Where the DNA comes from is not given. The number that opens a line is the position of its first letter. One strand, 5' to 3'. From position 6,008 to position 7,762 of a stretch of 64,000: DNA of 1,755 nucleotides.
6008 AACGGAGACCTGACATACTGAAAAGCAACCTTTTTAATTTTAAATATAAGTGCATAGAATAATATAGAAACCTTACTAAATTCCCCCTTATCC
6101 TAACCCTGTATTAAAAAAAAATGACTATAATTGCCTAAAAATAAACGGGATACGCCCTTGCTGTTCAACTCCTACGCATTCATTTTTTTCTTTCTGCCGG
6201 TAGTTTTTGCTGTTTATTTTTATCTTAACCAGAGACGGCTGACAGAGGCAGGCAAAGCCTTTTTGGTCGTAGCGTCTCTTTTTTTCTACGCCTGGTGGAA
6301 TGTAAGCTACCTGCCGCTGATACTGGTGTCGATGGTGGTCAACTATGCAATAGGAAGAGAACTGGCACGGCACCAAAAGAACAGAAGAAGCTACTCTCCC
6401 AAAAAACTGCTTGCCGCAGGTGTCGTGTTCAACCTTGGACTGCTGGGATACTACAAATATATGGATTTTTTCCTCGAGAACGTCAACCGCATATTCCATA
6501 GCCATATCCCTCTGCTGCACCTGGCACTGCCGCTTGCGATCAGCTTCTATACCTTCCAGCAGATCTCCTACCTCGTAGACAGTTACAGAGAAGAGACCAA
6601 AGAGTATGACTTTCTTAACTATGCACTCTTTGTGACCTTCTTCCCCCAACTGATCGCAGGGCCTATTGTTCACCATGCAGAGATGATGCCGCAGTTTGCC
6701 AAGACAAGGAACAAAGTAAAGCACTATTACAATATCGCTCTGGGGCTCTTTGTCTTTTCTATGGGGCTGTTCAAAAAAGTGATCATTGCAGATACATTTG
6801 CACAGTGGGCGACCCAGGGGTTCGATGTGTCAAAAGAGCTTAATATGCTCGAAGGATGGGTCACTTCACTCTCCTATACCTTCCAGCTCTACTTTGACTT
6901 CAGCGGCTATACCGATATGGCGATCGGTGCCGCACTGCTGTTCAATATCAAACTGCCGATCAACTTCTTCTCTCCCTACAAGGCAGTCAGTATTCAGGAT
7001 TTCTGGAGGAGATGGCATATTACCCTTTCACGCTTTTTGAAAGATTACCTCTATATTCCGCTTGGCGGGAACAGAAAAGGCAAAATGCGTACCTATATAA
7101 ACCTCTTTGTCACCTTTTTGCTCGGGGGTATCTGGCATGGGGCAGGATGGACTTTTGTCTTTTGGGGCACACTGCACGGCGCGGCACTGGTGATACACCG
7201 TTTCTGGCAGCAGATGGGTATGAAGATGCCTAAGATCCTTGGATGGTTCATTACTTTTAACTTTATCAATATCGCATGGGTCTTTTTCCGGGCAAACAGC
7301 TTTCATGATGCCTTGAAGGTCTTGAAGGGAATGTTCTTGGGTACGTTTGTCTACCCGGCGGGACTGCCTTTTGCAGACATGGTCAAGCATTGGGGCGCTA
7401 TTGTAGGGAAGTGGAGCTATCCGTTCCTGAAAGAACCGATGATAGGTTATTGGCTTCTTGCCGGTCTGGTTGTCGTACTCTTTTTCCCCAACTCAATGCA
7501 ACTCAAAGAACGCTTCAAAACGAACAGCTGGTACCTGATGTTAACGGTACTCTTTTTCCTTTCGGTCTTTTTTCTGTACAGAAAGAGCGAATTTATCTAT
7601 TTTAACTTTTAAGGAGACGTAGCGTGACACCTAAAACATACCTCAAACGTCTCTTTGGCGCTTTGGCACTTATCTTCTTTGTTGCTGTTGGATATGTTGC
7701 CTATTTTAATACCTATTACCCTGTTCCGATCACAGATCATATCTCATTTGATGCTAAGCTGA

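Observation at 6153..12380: Perfect 1,190-bp direct repeat duplicates the first 395 codons of an MBOAT gene (period 5,038 bp)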

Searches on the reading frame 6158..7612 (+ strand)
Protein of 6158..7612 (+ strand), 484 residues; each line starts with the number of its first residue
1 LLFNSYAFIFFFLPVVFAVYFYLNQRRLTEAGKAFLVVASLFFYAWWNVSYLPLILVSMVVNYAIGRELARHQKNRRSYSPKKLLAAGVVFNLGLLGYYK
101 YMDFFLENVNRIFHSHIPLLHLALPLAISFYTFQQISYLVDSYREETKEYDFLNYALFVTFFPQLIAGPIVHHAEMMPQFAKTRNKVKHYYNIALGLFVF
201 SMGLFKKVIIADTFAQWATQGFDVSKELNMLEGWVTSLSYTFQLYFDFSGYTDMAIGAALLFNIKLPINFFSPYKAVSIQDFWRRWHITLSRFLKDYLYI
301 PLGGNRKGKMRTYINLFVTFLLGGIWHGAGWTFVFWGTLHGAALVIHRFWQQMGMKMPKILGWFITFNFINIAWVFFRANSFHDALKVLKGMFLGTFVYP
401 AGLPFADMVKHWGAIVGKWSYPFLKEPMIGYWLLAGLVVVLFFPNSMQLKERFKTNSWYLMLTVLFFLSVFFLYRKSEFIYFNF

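Call 4: search_protein_families(library=pfam, proteins=[window:6158-7612:+])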
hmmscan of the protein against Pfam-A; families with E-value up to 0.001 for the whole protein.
window:6158-7612:+ (484 aa): 2 families
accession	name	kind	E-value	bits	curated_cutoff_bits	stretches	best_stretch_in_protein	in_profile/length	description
PF03062.24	MBOAT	-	1.5e-40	139.9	27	1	116-380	62-331/337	MBOAT, membrane-bound O-acyltransferase family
PF13813.11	MBOAT_2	-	2.1e-08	34.8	25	1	269-332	4-69/85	Membrane bound O-acyl transferase family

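Call 5: search_protein_families(library=ncbifam, proteins=[window:6158-7612:+])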
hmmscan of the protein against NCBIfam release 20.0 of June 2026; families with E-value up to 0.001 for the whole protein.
window:6158-7612:+ (484 aa): 1 family
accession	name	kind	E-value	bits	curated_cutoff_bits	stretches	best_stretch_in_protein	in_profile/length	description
TIGR04091.1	LTA_dltB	equivalog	2.7e-44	152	375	1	8-377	5-376/380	D-alanyl-lipoteichoic acid biosynthesis protein DltB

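Call 13: list_cluster_members(proteins=[window:6158-7612:+, window:11196-12680:+, window:7624-8589:+, window:12690-14189:+, window:9132-11189:+])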
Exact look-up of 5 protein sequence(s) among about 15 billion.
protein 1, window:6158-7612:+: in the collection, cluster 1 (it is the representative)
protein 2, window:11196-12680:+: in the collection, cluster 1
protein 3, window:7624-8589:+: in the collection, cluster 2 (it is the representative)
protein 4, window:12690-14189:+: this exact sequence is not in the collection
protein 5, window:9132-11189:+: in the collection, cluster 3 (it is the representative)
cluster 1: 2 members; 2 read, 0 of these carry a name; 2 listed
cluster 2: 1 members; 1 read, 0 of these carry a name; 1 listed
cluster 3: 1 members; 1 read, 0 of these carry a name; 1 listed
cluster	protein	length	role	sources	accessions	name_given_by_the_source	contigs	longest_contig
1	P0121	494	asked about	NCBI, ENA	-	-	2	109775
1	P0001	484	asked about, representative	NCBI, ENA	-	-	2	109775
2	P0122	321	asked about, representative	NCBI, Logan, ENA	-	-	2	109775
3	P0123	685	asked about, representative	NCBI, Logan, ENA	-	-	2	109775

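Call 26: find_encoding_contigs(protein=P0122, flank=10000, max_places=4)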
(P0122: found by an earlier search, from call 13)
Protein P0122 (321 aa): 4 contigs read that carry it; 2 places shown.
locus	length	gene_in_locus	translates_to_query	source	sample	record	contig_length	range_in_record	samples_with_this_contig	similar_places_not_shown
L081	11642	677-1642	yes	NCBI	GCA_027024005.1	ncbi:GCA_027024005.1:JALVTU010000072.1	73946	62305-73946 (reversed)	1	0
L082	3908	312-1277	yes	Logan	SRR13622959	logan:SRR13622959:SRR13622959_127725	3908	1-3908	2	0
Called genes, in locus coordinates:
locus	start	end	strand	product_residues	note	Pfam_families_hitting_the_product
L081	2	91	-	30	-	?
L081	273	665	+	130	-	-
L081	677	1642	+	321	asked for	-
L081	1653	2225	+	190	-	PF00908:dTDP_sugar_isom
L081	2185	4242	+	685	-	PF01118:Semialdhyde_dh (faint), PF01370:Epimerase, PF04321:RmlD_sub_bind, PF16363:GDP_Man_Dehyd, PF02719:Polysacc_synt_2 (weak), PF07993:NAD_binding_4, PF03447:NAD_binding_3, PF21135:DRL_cat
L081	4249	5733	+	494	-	PF03062:MBOAT, PF13813:MBOAT_2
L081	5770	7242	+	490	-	-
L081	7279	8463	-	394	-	PF01757:Acyl_transf_3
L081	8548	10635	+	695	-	-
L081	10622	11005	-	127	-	PF04138:GtrA_DPMS_TM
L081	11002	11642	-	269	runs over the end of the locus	PF04794:YdjC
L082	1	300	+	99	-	?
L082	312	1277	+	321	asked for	-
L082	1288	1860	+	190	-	PF00908:dTDP_sugar_isom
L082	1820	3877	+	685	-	PF01118:Semialdhyde_dh (faint), PF01370:Epimerase, PF04321:RmlD_sub_bind, PF16363:GDP_Man_Dehyd, PF02719:Polysacc_synt_2 (weak), PF07993:NAD_binding_4, PF03447:NAD_binding_3, PF21135:DRL_cat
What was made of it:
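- Tried and rejected: The partner-1 look-up worked instead (call 26).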
